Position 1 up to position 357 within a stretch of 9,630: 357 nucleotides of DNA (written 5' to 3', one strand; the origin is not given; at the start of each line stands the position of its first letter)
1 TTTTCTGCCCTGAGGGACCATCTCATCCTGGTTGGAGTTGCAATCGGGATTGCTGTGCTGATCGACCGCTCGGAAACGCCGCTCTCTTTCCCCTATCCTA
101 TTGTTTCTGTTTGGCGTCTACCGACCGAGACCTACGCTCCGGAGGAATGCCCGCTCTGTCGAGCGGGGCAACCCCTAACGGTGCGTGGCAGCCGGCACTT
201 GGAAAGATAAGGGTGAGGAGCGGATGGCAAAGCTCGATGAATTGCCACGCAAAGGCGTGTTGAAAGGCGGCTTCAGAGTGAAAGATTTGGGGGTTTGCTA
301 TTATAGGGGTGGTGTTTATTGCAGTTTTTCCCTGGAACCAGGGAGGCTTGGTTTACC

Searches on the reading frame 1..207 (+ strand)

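Call 86: search_protein_families(library=pfam, proteins=[window:1-207:+], max_evalue=0.1)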
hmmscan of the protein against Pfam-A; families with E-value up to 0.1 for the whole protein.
window:1-207:+ (69 aa): 1 family
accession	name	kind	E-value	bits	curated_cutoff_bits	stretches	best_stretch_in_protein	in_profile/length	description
PF21349.2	RUBY_RBDX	-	0.014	15.3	26.5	1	44-57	13-26/30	Rubrerythrin, rubredoxin-like domain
